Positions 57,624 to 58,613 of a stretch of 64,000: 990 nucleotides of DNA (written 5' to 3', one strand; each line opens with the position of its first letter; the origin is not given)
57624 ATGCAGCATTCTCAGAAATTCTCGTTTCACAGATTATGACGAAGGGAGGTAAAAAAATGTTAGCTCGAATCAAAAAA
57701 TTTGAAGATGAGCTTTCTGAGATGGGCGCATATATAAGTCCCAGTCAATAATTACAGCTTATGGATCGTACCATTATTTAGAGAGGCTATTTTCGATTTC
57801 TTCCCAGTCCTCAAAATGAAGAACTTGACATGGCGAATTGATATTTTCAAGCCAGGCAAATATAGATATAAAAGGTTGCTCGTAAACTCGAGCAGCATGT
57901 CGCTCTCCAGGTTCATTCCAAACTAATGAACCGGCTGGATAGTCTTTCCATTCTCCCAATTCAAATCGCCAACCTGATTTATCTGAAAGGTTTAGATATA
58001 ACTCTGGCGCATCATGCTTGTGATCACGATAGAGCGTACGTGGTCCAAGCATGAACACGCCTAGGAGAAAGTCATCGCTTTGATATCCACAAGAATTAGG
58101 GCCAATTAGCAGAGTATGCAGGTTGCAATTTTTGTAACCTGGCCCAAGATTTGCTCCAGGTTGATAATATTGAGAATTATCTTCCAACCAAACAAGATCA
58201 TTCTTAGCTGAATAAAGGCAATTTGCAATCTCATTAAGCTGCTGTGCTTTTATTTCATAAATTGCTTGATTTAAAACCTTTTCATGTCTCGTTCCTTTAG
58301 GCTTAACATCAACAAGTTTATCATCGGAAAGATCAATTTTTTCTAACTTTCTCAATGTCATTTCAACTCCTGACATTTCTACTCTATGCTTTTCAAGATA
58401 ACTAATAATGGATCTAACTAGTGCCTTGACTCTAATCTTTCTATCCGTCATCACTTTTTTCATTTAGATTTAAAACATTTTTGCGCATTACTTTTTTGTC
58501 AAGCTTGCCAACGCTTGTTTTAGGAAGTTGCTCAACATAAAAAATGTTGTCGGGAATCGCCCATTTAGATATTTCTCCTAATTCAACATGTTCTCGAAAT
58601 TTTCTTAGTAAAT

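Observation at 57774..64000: DMSP-lyase-like gene sits at the 3' end of a beta-oxidation-like operon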

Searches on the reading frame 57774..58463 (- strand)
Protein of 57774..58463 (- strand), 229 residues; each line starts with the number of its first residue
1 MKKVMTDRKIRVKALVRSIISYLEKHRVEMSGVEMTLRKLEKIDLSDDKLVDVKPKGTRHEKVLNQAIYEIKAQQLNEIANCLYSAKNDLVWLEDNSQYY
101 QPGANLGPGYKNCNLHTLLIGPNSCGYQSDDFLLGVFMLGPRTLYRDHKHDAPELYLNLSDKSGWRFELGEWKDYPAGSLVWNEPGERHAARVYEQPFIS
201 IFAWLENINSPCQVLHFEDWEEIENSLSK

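Call 5: search_protein_families(library=pfam, proteins=[window:57774-58463:-], max_evalue=0.01)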
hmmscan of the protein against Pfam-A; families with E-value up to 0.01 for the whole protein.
window:57774-58463:- (229 aa): 1 family
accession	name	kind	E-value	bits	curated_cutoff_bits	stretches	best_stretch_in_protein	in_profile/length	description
PF16867.11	DMSP_lyase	-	2.7e-21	76.4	27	1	62-199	31-161/162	Dimethlysulfonioproprionate lyase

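Call 6: search_protein_families(library=ncbifam, proteins=[window:57774-58463:-], max_evalue=0.01)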
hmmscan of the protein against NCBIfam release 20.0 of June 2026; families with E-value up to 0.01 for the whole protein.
window:57774-58463:- (229 aa): 1 family
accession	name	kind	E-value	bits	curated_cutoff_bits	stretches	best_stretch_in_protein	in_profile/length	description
NF010737.0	PRK14139.1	equivalog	0.0018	18.2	164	1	31-75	114-157/188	nucleotide exchange factor GrpE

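Call 7: search_solved_structures(query=window:57774-58463:-, max_evalue=1, show_alignments=2)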
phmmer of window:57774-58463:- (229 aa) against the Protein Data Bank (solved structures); distinct sequences matched with E-value up to 1: 6.
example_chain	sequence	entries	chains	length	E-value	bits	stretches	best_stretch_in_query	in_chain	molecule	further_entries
5cu1_A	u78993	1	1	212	7e-06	28.6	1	103-210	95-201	DMSP lyase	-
4la2_A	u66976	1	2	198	0.32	13.4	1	104-209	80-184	Dimethylsulphoniopropionate (DMSP) lyase DddQ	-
5jso_A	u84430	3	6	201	0.34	13.3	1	104-205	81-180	Dimethlysulfonioproprionate lyase DddQ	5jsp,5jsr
7chi_A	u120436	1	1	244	0.54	12.6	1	73-153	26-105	Plant cysteine oxidase 5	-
6sbp_A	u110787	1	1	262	0.63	12.4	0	73-153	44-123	Plant cysteine oxidase 5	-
3trf_A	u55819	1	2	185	0.82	12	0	41-97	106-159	Shikimate kinase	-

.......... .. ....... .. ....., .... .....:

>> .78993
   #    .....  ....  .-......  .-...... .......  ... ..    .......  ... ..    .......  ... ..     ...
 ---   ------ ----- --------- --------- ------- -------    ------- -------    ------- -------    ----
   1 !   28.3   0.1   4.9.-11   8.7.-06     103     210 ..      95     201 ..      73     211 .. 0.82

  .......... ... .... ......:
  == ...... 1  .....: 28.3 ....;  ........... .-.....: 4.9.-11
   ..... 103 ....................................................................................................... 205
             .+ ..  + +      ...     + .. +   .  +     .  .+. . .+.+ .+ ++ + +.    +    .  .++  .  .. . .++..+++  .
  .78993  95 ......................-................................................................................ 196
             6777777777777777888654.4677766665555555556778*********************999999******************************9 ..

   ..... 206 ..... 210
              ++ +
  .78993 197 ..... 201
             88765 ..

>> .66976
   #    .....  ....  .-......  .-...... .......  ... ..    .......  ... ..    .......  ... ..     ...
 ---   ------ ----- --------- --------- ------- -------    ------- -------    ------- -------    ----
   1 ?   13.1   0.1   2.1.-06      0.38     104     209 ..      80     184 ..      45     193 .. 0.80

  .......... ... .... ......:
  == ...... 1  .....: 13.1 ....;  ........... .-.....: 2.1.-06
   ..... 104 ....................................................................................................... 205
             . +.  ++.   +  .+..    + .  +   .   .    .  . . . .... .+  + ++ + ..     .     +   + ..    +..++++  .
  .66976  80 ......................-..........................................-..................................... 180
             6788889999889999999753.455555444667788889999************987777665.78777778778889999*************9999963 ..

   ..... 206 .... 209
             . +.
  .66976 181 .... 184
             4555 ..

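Call 8: find_homologous_proteins(query=window:57774-58463:-)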
Query window:57774-58463:- (229 aa): 194 proteins with E <= 0.001 among 332 candidates; the best 120 are listed.
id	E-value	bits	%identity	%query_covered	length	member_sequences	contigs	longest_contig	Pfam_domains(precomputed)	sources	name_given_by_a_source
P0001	2.2e-137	474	86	100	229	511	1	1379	PF16867.12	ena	-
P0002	2.3e-130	451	82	100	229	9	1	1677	PF16867.12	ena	-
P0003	7.1e-129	446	79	99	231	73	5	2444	PF16867.12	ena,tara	tara:strand:+ start:541 stop:1236 length:696 start_codon:yes stop_codon:yes gene_type:complete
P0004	3.0e-122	424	91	85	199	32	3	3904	PF16867.12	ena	-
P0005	2.4e-102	359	66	98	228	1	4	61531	PF16867.12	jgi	-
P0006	1.2e-100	354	63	98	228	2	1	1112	PF16867.12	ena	-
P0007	3.0e-100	352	64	98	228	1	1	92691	PF16867.12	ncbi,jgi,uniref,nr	ncbi:dimethylsulfonioproprionate lyase family protein [Pseudohalocynthiibacter sp. F2068]|jgi:Dimeth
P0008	3.1e-100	352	64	98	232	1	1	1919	PF16867.12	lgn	-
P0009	4.3e-100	352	63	98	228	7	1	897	PF16867.12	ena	-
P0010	6.0e-100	351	63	98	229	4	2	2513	PF16867.12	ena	-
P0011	8.1e-100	351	63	98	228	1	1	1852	PF16867.12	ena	-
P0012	1.1e-99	350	63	98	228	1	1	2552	PF16867.12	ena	-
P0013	1.5e-99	350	64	98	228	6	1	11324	PF16867.12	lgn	-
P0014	1.6e-99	350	64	98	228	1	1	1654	PF16867.12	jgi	-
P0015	1.6e-99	350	64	98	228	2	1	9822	PF16867.12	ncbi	-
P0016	1.8e-99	350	64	98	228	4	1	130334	PF16867.12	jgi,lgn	jgi:dimethlysulfoniopropionate lyase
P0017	2.1e-99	350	65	98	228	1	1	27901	PF16867.12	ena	-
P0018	2.2e-99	349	63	98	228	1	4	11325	PF16867.12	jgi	jgi:Dimethlysulfonioproprionate lyase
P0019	4.1e-99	349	63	98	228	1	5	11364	PF16867.12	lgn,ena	-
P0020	4.1e-99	349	63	98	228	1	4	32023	PF16867.12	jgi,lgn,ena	jgi:hypothetical protein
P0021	8.2e-99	348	62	98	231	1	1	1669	PF16867.12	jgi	-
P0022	1.1e-98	347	64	98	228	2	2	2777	PF16867.12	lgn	-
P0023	1.1e-98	347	63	98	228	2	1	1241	PF16867.12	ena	-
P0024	1.1e-98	347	63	98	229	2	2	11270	PF16867.12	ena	-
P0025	1.1e-98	347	62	98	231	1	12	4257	PF16867.12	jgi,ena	jgi:hypothetical protein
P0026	1.1e-98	347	62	98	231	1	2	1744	PF16867.12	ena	-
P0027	1.5e-98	347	63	98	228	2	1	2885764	PF16867.12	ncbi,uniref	ncbi:dimethylsulfonioproprionate lyase family protein [Yoonia sp. R2331]|uniref:dimethylsulfonioprop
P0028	1.5e-98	347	63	98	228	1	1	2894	PF16867.12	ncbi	-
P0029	1.5e-98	347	63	98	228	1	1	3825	PF16867.12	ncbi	-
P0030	2.0e-98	346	63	98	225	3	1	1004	PF16867.12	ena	-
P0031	2.0e-98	346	63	98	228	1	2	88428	PF16867.12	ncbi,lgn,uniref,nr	ncbi:dimethylsulfonioproprionate lyase family protein [Tritonibacter mobilis]|uniref:dimethylsulfoni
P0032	2.0e-98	346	63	98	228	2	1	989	PF16867.12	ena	-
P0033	2.0e-98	346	63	98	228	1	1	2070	PF16867.12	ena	-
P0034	2.0e-98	346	63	98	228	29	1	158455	PF16867.12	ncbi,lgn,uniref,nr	ncbi:dimethylsulfonioproprionate lyase family protein [uncultured Aliiroseovarius sp.]|uniref:dimeth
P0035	2.1e-98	346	63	98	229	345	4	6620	PF16867.12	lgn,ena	-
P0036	2.2e-98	346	61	98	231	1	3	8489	PF16867.12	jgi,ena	jgi:hypothetical protein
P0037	2.8e-98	346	63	98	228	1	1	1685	PF16867.12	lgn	-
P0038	3.0e-98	346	62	98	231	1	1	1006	PF16867.12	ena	-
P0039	3.7e-98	345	64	98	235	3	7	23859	PF16867.12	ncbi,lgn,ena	-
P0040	3.9e-98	345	63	98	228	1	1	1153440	PF16867.12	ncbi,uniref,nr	ncbi:dimethylsulfonioproprionate lyase family protein [Neptunicoccus cionae]|uniref:Dimethlysulfonio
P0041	5.1e-98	345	63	98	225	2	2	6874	PF16867.12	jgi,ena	jgi:hypothetical protein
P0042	5.4e-98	345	63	98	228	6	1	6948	PF16867.12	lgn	-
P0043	5.7e-98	345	62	98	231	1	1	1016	PF16867.12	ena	-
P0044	5.7e-98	345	62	98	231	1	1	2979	PF16867.12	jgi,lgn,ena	-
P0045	6.9e-98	345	62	98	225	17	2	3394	PF16867.12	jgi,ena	-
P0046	7.4e-98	344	63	98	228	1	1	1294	PF16867.12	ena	-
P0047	7.5e-98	344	62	98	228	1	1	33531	PF16867.12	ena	-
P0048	7.5e-98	344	63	98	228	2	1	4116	PF16867.12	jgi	jgi:hypothetical protein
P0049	7.5e-98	344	62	98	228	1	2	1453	PF16867.12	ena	-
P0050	7.9e-98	344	62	98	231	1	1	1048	PF16867.12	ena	-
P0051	8.7e-98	344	61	98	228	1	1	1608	PF16867.12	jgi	jgi:hypothetical protein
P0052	9.1e-98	344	61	98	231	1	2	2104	PF16867.12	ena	-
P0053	1.2e-97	344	63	98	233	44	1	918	PF16867.12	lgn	-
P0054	1.3e-97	344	62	98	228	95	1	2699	PF16867.12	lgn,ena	-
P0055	1.4e-97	344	62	98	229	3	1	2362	PF16867.12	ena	-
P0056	1.5e-97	344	62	98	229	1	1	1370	PF16867.12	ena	-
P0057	1.5e-97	343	62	98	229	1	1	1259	PF16867.12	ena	-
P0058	1.5e-97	343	62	98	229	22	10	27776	PF16867.12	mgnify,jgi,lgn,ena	mgnify:FL=1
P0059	1.9e-97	343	61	98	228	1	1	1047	PF16867.12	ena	-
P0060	1.9e-97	343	62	98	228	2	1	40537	PF16867.12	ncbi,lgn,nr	ncbi:hypothetical protein IWQ55_006445 [Labrenzia sp. EL_208]|nr:hypothetical protein [Labrenzia sp.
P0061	2.0e-97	343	64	98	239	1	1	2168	PF16867.12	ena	-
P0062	2.1e-97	343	61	98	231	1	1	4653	PF16867.12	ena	-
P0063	2.1e-97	343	62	98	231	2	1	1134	PF16867.12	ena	-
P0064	2.4e-97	343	62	99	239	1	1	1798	PF16867.12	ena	-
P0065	2.6e-97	343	62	98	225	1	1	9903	PF16867.12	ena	-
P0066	2.7e-97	343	62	98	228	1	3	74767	PF16867.12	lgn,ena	-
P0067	2.7e-97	343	62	98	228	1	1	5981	PF16867.12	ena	-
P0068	2.7e-97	343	62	98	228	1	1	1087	PF16867.12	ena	-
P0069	2.9e-97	343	62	98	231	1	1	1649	PF16867.12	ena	-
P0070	3.0e-97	342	63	98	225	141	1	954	PF16867.12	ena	-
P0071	3.4e-97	342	62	99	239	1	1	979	PF16867.12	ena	-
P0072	3.5e-97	342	63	99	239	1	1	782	PF16867.12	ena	-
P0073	3.9e-97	342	62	99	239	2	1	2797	PF16867.12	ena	-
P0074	4.0e-97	342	64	98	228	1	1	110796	PF16867.12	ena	-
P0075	4.1e-97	342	64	98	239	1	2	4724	PF16867.12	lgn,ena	-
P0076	4.7e-97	342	63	98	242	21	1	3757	PF16867.12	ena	-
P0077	5.5e-97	342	62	98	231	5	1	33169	PF16867.12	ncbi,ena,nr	ncbi:dimethylsulfoniopropionate lyase [Paracoccaceae bacterium]|nr:dimethylsulfoniopropionate lyase 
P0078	6.9e-97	341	63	98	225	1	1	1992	PF16867.12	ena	-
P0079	7.1e-97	341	63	98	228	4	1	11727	PF16867.12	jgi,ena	-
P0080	9.7e-97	341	62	98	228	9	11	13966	PF16867.12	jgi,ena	-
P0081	1.0e-96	341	63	98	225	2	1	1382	PF16867.12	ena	-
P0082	1.1e-96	341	63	99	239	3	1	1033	PF16867.12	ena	-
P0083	1.3e-96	340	61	98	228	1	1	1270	PF16867.12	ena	-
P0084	1.4e-96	340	62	98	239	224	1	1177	PF16867.12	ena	-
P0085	2.8e-96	339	62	99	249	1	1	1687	PF16867.12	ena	-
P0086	3.5e-96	339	61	100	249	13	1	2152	PF16867.12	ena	-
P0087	3.6e-96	339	62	98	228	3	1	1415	PF16867.12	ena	-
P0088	4.5e-96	339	62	99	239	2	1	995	PF16867.12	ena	-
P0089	6.7e-96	338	62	99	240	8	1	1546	PF16867.12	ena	-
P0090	8.0e-96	338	62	98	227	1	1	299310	PF16867.12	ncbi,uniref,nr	ncbi:dimethylsulfonioproprionate lyase family protein [Shimia sediminis]|uniref:dimethylsulfonioprop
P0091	8.3e-96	338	62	99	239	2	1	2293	PF16867.12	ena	-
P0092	1.1e-95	337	61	99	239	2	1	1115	PF16867.12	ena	-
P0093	1.2e-95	337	61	98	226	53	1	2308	PF16867.12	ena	-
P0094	1.3e-95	337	62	99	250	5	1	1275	PF16867.12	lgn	-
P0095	1.5e-95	337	62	99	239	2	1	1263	PF16867.12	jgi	-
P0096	3.2e-95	336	62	99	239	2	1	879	PF16867.12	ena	-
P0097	3.2e-95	336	62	98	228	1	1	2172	PF16867.12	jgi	jgi:hypothetical protein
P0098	4.9e-95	335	61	98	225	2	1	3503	PF16867.12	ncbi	-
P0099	6.4e-95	335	62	98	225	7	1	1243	PF16867.12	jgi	-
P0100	7.6e-95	335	61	98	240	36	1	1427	PF16867.12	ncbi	-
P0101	8.4e-95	334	62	98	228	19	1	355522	PF16867.12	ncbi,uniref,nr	ncbi:dimethylsulfoniopropionate lyase [Leisingera thetidis]|uniref:dimethylsulfoniopropionate lyase 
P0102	8.7e-95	334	62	99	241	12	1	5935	PF16867.12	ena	-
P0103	1.2e-94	334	61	98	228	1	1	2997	PF16867.12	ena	-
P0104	2.2e-94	333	62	99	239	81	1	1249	PF16867.12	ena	-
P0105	2.6e-94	333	61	98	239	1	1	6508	PF16867.12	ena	-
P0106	7.7e-94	331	61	98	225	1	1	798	PF16867.12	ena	-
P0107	8.5e-94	331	60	98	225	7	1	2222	PF16867.12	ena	-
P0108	1.6e-93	330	60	98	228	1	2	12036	PF16867.12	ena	-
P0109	6.2e-93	328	61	98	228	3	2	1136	PF16867.12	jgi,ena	-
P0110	8.0e-93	328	61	97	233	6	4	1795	PF16867.12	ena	-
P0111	1.6e-92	327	60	98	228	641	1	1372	PF16867.12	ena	-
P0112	1.7e-92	327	61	98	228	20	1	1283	PF16867.12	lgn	-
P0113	1.7e-92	327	59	100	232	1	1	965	PF16867.12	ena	-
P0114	3.7e-92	326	61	98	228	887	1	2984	PF16867.12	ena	-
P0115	7.4e-92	325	61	98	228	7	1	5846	PF16867.12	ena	-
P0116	1.3e-91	324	62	98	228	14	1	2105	PF16867.12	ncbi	-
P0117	2.2e-91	323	61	98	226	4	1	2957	PF16867.12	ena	-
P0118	3.3e-91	323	59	99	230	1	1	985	PF16867.12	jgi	-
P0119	3.9e-91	322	60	97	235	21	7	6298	PF16867.12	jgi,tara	jgi:hypothetical protein|tara:strand:+ start:125 stop:832 length:708 start_codon:yes stop_codon:yes 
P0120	4.9e-91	322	60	98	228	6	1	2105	PF16867.12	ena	-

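Call 9: find_encoding_contigs(protein=window:57774-58463:-, flank=10000, max_places=6)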
Protein window:57774-58463:- (229 aa): 5 contigs read that carry it; 5 places shown.
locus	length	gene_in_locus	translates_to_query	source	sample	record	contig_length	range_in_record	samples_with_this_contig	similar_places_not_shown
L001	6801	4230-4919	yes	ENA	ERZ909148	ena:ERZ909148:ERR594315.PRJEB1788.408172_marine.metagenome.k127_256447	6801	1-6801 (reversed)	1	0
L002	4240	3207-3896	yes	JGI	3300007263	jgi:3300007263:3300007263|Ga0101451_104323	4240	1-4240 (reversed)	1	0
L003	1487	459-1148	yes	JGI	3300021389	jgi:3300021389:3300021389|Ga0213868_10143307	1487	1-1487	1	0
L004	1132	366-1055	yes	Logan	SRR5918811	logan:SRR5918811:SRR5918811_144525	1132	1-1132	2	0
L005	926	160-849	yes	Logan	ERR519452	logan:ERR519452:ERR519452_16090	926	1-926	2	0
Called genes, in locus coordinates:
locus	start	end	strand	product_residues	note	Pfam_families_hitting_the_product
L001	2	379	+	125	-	?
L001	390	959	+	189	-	PF11136:DUF2889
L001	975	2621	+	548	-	PF00501:AMP-binding, PF13193:AMP-binding_C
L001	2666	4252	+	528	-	PF00501:AMP-binding, PF13193:AMP-binding_C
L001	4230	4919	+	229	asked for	PF16867:DMSP_lyase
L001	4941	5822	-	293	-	PF01418:HTH_6, PF01380:SIS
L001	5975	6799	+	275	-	?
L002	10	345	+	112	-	-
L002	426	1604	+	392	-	-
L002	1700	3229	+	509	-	-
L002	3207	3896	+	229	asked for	PF16867:DMSP_lyase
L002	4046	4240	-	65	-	?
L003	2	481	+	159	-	?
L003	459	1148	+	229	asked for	PF16867:DMSP_lyase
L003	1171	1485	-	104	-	?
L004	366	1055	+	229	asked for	PF16867:DMSP_lyase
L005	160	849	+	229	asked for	PF16867:DMSP_lyase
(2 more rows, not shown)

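Call 14: find_related_loci(query=A1, collection=genome_contigs, flank=10000)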
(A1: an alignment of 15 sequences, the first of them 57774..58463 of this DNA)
Query A1 (229 aa) in genome_contigs; peptide patterns used: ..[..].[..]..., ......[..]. (x = any residue, [..] = any of these).
103 stretches matched a pattern; 65 encode a relative of the query (tblastn E <= 1e-3); 65 distinct loci.
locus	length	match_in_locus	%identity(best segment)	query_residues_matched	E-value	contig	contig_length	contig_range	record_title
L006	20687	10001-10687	87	1-229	4e-143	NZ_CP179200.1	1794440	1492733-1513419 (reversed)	Pseudothioglobus sp. nBUS_23 chromosome, complete genome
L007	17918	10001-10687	86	1-229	8e-142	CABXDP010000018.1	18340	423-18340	MAG: uncultured gamma proteobacterium genome assembly, contig: AG-313-L21_NODE_18, whole genome shotgun sequence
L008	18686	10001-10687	86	1-229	8e-142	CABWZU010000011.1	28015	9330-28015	MAG: uncultured gamma proteobacterium genome assembly, contig: AG-313-C17_NODE_11, whole genome shotgun sequence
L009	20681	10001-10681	64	3-229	4e-107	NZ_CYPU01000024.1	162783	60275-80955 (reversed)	Ruegeria atlantica strain CECT 4292, whole genome shotgun sequence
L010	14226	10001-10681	64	3-229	5e-107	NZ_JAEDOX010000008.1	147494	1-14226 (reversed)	Ruegeria sp. HKCCSA071 NODE_8_cov_87.2906, whole genome shotgun sequence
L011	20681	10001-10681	64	3-229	7e-107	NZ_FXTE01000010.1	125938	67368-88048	Ruegeria faecimaris strain DSM 28009, whole genome shotgun sequence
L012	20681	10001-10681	63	3-229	6e-106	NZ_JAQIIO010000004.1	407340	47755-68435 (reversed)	Aliiroseovarius salicola strain KMU-50 4, whole genome shotgun sequence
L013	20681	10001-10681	63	3-229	1e-105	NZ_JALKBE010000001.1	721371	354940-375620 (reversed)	Aliiroseovarius sp. S1123 scaffold1_size721371, whole genome shotgun sequence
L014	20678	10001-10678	63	4-229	4e-105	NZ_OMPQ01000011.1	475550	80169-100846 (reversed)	Pseudophaeobacter sp. EL27 isolate Pseudopaeobacter sp. strain EL27, whole genome shotgun sequence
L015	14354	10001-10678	63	4-229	9e-105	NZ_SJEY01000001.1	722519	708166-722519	Roseovarius aestuariivivens strain GHTF-24 NODE_1_length_722519_cov_88.7176, whole genome shotgun sequence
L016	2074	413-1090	62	3-228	2e-110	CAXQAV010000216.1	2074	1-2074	MAG: Luminiphilus sp. isolate 3um_A1B0725_2.28 genome assembly, contig: k127_326924, whole genome shotgun sequence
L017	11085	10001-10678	64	4-229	9e-105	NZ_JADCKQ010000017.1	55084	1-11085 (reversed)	Halocynthiibacter styelae strain MYP1-1 17, whole genome shotgun sequence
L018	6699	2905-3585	63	3-229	7e-105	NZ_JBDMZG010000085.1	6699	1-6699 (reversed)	MAG: Pacificibacter sp. isolate SCSW1.bin.29 k97_194303, whole genome shotgun sequence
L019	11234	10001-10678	65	4-229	8e-105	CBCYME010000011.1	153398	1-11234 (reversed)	MAG: Paracoccaceae bacterium isolate 5d379400-49c9-4577-ae81-f574560cfe0f genome assembly, contig: contig_11, whole geno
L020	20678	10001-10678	62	4-229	2e-104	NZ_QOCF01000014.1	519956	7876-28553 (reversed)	Ruegeria sp. A3M17 A3M17_contig_16, whole genome shotgun sequence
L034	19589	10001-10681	61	3-229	5e-102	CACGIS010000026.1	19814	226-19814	Rhodobacteraceae bacterium isolate AG-422-J09 genome assembly, contig: AG-422-J09_NODE_26, whole genome shotgun sequence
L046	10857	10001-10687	55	1-229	4e-91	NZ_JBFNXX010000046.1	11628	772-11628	Sulfitobacter sediminis strain MJW-29 NODE_46_length_11628_cov_742.047875, whole genome shotgun sequence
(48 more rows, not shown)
